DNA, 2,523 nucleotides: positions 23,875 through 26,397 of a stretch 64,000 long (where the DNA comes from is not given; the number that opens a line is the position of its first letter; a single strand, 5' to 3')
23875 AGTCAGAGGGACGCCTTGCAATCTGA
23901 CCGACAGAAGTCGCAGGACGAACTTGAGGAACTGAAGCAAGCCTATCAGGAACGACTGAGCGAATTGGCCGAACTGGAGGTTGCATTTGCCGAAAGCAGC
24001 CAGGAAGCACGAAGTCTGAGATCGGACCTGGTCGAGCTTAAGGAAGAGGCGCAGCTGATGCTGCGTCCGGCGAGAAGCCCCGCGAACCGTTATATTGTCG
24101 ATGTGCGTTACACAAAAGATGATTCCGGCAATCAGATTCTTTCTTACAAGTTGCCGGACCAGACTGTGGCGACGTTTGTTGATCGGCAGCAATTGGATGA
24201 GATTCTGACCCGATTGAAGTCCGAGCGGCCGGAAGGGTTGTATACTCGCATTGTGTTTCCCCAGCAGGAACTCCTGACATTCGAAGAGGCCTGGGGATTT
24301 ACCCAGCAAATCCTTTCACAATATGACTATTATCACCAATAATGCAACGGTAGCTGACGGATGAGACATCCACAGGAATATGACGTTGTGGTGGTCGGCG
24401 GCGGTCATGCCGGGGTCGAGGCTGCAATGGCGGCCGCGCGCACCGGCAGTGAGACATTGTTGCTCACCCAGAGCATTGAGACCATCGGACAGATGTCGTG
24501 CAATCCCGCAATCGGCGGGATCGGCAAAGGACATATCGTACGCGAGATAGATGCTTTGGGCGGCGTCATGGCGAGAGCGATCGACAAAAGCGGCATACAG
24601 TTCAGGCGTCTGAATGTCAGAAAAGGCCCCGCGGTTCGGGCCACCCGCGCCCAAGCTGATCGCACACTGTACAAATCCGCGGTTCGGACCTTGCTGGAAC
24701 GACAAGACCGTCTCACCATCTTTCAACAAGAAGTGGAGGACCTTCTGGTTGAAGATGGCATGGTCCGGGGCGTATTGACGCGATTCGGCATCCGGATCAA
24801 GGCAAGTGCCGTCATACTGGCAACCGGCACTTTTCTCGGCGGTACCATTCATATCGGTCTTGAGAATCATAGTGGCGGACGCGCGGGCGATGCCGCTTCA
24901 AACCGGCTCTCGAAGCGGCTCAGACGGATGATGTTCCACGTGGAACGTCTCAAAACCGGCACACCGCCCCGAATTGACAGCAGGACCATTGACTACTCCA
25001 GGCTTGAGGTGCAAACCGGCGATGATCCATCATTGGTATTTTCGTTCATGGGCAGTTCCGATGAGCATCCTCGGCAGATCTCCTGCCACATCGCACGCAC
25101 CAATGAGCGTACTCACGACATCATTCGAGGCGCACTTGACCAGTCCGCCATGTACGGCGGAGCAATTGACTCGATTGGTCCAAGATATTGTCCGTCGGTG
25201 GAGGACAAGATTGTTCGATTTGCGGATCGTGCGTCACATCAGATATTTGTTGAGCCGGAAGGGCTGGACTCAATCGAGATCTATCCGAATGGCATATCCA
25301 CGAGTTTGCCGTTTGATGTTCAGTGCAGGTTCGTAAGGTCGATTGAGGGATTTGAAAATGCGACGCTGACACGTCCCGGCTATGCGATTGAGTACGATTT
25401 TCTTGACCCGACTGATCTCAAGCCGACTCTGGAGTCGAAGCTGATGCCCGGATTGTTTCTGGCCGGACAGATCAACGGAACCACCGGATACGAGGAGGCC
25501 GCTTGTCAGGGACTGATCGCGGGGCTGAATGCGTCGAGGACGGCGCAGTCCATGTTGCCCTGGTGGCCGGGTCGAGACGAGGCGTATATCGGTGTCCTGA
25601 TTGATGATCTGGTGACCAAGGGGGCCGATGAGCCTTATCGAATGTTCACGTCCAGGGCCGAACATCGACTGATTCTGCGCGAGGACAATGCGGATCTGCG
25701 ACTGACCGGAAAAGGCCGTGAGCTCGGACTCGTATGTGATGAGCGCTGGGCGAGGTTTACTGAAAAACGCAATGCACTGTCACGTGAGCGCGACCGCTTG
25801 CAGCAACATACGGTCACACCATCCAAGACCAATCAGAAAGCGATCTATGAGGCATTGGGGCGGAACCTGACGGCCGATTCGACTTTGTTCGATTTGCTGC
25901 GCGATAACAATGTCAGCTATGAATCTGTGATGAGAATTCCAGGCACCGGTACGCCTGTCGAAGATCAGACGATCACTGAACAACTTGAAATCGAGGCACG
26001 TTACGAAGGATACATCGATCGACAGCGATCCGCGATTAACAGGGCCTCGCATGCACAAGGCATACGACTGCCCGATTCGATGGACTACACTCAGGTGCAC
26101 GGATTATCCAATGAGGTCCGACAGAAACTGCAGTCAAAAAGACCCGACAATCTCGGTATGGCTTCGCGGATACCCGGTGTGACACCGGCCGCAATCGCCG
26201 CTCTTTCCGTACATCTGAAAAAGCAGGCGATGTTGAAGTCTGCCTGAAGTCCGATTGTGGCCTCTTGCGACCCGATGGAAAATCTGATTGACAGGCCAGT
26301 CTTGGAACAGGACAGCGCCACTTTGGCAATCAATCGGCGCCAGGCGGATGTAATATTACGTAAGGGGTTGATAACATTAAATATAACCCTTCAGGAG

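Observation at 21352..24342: Second, divergent MotA-like / ExbD-like pair inserted between mnmE and mnmG in the replication-origin gene block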

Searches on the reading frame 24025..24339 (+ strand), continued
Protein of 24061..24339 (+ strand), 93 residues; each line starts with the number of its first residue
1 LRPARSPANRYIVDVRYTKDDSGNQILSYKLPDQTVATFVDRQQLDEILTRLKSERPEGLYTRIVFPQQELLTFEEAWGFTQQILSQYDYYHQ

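Call 47: search_solved_structures(query=A3, max_evalue=1, show_alignments=3)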
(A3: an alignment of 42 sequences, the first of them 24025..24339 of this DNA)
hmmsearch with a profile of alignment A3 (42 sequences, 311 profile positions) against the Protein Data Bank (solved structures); distinct sequences matched with E-value up to 1: 200 (the best 60 are shown).
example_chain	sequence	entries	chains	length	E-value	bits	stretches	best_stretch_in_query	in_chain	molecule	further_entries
6ysy_A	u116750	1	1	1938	3.1e-09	40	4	62-215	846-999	Myosin-4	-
9fu2_A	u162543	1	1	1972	2e-07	34.1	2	49-199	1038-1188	Myosin-11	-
8u95_A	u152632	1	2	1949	2.5e-07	33.8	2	62-195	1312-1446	Myosin heavy chain, isoform U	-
9tpj_A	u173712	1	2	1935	1.6e-06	31.1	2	60-205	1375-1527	Myosin-7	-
5tby_A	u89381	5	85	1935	1.6e-06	31.1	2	60-205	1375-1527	Myosin-7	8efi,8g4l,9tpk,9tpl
8enc_M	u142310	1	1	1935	1.6e-06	31.1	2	60-205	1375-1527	Myosin-7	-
8vvn_B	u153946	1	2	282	2.5e-06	30.5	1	16-81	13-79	Chemotaxis protein MotB-related protein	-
9gz1_A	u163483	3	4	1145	5.2e-06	29.4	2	63-214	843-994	Myosin-7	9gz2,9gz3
7jh7_F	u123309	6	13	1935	5.6e-06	29.3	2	61-214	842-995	Myosin-7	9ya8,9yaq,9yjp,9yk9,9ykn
9e5c_0x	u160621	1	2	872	6.4e-06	29.1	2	67-230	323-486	Coiled-coil domain-containing protein 40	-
6fsa_A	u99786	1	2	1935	6.9e-06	29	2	62-214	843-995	Myosin-7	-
3jbh_A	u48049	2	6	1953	1.8e-05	27.7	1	53-200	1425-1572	MYOSIN 2 HEAVY CHAIN STRIATED MUSCLE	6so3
8q6t_A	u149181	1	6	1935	2.1e-05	27.4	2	61-207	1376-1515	Myosin-7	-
5xg2_A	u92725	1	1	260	5.2e-05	26.1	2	72-219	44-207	Chromosome partition protein Smc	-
4lin_A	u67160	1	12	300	6.5e-05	25.8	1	65-215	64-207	Tail needle protein gp26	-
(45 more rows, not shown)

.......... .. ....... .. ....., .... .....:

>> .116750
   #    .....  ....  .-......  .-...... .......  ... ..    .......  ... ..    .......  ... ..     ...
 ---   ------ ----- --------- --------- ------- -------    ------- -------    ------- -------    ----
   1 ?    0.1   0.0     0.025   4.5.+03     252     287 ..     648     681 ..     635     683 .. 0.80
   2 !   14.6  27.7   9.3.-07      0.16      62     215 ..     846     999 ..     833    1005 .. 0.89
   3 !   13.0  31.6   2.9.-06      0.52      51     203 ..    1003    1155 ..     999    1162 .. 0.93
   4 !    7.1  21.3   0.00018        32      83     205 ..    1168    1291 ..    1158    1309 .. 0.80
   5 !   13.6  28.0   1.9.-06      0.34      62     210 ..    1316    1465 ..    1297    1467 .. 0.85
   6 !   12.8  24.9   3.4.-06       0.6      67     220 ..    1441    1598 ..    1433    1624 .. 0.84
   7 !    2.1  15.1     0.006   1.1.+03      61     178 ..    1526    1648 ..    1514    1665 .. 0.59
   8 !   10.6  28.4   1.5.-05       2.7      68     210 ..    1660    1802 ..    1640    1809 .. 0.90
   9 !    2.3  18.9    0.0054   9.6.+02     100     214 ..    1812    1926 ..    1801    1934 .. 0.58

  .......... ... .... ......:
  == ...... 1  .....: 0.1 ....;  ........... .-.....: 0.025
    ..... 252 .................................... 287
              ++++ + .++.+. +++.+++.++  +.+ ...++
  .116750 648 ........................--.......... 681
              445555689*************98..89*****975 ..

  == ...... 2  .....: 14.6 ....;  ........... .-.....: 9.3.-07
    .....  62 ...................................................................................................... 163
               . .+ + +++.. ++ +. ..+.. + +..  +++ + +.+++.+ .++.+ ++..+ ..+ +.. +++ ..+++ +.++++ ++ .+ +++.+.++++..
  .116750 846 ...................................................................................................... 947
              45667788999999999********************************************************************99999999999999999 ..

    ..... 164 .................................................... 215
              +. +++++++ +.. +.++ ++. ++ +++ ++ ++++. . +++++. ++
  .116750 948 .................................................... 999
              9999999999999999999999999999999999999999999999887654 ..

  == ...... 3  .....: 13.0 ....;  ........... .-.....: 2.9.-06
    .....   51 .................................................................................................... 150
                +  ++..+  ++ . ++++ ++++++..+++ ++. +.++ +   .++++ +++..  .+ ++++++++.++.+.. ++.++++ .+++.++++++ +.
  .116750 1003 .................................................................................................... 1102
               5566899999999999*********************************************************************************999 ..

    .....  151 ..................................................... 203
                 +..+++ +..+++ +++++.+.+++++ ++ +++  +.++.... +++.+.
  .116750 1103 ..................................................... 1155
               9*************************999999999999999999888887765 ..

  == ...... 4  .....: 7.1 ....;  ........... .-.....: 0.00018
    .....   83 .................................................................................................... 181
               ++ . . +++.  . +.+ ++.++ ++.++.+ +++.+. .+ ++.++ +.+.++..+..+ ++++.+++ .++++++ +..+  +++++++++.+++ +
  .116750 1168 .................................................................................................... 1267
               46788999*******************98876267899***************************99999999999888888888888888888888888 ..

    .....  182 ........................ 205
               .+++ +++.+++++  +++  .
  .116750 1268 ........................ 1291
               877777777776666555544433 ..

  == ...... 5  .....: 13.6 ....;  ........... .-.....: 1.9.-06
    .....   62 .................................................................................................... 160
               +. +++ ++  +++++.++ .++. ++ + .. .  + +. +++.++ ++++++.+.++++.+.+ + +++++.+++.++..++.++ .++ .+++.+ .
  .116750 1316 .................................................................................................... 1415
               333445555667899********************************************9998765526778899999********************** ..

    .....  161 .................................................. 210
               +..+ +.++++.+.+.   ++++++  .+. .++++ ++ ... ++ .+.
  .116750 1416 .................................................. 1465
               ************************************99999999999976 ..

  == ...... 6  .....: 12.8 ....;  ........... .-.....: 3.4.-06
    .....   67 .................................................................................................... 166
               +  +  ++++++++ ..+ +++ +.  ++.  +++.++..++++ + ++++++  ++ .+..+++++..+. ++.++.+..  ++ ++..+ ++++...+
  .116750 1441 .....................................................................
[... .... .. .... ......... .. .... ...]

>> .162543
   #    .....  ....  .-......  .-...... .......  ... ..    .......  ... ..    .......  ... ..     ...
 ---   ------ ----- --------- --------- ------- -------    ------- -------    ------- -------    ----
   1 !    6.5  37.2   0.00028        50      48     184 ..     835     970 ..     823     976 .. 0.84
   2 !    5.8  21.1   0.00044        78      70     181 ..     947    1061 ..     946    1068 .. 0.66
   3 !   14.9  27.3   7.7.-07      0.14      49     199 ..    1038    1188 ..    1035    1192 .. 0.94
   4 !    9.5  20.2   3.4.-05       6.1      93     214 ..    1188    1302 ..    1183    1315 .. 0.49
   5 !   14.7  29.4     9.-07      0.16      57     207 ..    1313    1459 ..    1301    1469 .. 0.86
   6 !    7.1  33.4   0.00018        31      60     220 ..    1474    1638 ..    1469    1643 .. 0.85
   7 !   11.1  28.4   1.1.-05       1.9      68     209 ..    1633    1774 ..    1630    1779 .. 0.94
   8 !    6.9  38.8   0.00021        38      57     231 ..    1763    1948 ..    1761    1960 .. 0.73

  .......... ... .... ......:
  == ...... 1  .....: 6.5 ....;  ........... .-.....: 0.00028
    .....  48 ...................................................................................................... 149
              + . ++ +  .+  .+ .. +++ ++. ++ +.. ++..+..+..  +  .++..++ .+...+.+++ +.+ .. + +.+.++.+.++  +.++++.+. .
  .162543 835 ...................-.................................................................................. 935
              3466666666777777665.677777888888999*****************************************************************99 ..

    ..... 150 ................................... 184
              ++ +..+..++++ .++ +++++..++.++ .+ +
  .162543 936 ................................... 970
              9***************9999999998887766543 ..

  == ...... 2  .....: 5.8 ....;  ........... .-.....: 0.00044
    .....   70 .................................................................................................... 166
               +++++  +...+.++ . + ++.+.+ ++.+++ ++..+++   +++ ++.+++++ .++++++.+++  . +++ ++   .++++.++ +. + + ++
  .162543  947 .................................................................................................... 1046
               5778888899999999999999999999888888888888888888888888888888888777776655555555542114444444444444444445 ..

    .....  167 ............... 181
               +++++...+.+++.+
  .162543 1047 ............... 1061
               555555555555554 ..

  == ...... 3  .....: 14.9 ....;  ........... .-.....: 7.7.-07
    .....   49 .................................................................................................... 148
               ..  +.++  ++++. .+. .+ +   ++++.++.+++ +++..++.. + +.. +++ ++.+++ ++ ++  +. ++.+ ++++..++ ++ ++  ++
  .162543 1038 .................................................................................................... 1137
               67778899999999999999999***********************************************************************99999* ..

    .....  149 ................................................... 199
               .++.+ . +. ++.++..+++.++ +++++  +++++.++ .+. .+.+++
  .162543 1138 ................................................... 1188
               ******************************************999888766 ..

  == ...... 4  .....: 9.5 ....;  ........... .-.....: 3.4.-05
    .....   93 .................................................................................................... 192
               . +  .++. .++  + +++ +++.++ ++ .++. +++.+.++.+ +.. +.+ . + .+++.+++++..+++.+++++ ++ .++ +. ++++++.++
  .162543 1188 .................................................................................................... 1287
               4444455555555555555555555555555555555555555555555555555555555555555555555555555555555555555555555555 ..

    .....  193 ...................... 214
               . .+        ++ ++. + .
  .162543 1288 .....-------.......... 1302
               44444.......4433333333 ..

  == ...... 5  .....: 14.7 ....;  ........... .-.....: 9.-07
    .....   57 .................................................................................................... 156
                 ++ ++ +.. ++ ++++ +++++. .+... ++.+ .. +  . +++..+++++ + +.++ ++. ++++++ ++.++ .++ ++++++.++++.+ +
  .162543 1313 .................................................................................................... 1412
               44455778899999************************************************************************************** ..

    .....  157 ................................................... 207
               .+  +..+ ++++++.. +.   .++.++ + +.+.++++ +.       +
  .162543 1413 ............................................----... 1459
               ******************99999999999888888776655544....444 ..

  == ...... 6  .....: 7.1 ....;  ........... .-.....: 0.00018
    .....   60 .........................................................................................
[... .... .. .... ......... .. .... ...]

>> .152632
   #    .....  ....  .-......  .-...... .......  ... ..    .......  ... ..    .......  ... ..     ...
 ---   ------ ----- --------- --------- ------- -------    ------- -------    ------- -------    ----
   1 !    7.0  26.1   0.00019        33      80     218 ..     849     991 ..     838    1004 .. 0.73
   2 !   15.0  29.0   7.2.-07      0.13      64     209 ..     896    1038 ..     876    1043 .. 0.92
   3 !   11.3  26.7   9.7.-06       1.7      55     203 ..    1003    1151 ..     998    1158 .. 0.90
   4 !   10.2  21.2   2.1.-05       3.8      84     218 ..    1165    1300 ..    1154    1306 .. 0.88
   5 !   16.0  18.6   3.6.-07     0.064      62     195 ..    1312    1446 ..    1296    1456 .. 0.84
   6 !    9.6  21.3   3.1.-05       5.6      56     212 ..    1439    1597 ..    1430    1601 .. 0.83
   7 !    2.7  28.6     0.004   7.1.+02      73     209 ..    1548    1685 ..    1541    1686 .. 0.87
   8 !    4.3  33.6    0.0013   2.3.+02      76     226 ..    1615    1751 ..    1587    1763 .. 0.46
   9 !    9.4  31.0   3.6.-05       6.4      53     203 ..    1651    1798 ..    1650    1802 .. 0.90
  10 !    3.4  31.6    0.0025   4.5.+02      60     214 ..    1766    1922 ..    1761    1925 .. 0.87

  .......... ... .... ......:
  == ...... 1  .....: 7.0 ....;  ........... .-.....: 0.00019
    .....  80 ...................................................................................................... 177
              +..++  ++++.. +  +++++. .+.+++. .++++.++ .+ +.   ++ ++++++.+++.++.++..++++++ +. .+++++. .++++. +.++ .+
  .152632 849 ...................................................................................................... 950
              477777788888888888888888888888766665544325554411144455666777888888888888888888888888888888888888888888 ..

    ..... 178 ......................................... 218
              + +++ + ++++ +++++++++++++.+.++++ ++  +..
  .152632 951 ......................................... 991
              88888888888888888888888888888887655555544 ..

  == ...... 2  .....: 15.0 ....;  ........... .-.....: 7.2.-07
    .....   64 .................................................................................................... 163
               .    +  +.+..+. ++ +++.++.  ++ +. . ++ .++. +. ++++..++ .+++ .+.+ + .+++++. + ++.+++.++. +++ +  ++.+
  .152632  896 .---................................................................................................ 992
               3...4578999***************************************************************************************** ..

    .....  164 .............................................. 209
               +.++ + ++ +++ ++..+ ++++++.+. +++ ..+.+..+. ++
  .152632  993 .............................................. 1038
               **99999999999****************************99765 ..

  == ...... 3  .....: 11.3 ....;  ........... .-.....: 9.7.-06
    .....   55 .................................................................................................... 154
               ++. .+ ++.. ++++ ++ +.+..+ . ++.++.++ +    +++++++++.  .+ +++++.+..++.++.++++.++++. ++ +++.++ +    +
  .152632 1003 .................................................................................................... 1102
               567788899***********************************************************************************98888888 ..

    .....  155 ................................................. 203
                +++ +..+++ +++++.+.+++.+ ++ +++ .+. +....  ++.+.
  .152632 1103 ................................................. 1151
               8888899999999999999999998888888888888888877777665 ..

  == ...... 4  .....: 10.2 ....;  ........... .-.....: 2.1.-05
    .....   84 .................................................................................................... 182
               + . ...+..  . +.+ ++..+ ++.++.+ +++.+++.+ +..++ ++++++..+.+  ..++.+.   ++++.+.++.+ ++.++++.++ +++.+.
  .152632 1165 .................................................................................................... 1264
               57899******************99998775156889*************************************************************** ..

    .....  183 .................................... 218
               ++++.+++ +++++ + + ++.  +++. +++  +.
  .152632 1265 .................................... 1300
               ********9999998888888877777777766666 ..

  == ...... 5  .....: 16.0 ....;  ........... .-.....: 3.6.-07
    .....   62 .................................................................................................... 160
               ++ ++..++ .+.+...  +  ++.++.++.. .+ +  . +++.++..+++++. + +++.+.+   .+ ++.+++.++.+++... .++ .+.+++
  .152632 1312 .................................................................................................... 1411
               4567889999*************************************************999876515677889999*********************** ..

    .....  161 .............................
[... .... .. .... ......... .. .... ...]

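Call 61: search_protein_representatives(protein=window:24061-24339:+)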
Query: 93 residues. Proteins with E-value up to 0.001 (for the whole library): 324; up to 1e-10: 160; up to 1e-30: 0. The best 150 are listed.
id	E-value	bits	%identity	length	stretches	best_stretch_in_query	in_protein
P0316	9.1e-28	112.9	57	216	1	1-92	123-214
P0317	1.5e-27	112.3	60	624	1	1-93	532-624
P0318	3.2e-27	111.2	57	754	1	1-93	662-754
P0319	2.9e-25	104.9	55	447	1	1-93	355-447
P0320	2.2e-23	98.9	52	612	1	1-92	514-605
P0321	3.2e-23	98.4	54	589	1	1-91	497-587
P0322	5.1e-18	81.8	45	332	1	1-93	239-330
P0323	8.2e-18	81.1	46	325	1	1-92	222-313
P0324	1.3e-17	80.5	44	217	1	2-93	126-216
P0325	1.5e-17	80.2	43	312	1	1-93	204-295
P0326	3.6e-17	79.1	45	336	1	1-93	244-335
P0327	3.9e-17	79.0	46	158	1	1-93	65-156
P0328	6.4e-17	78.3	49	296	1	1-93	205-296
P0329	6.7e-17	78.2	46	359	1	2-93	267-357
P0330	7.9e-17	78.0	51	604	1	1-93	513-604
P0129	1.9e-11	60.8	41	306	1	1-93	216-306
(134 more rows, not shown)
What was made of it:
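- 24064..24339 (+): g2 C-terminal head domain (residues 591-682), running from RPARS to YDYYHQ, a small α/β domain. 324 representative clusters carry the domain, always at the extreme C-terminus (call 61).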

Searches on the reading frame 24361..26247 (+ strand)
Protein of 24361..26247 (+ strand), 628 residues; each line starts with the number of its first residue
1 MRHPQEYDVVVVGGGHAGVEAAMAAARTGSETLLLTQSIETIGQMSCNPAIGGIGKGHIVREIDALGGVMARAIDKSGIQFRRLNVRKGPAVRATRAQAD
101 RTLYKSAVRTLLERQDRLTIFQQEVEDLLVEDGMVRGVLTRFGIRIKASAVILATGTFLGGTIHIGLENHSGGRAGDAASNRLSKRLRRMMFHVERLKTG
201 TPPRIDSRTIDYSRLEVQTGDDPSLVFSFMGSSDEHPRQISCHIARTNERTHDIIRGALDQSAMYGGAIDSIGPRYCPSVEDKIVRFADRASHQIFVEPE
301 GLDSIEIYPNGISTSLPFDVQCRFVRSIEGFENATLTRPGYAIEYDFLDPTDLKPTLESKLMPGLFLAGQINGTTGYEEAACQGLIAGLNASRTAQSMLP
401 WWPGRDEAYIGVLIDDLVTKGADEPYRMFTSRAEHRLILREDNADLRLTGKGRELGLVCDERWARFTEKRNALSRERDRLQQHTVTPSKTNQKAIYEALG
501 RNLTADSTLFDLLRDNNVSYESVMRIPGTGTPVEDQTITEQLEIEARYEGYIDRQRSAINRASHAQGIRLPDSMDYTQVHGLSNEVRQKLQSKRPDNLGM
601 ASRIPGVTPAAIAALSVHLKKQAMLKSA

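Call 66: search_protein_families(library=ncbifam, proteins=[window:24361-26247:+], max_evalue=0.00001)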
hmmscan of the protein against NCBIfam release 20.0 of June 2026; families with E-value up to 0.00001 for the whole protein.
window:24361-26247:+ (628 aa): 7 families
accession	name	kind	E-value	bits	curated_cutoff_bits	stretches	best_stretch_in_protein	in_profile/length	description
TIGR00136.1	mnmG_gidA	equivalog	1.6e-262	872.3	524.85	1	7-622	1-615/616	tRNA uridine-5-carboxymethylaminomethyl(34) synthesis enzyme MnmG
NF003739.0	PRK05335.1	equivalog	4.9e-20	71.7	262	1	311-418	280-387/441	methylenetetrahydrofolate--tRNA-(uracil(54)-C(5))-methyltransferase (FADH(2)-oxidizing) TrmFO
TIGR00137.1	gid_trmFO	equivalog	3.6e-14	52.4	428.65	1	311-421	277-387/433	FADH(2)-oxidizing methylenetetrahydrofolate--tRNA-(uracil(54)-C(5))-methyltransferase TrmFO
NF006130.0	PRK08274.1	equivalog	1.4e-07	30.7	369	0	5-38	4-37/467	FAD-dependent tricarballylate dehydrogenase TcuA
TIGR02032.1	GG-red-SF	subfamily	2.9e-07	30.5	158.8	1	7-156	1-146/297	geranylgeranyl reductase family protein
NF053717.1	VnlPnlRedVprA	equivalog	1.2e-06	27.6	600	0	4-43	4-43/481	vinyl phenol reductase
TIGR01816.1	sdhA_forward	equivalog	3.5e-06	25.5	727.35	0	6-43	2-39/584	succinate dehydrogenase flavoprotein subunit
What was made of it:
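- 24361..26247 (+): mnmG, the downstream neighbour (context, not part of the machine). NCBIfam TIGR00136, 872 bits (call 66).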
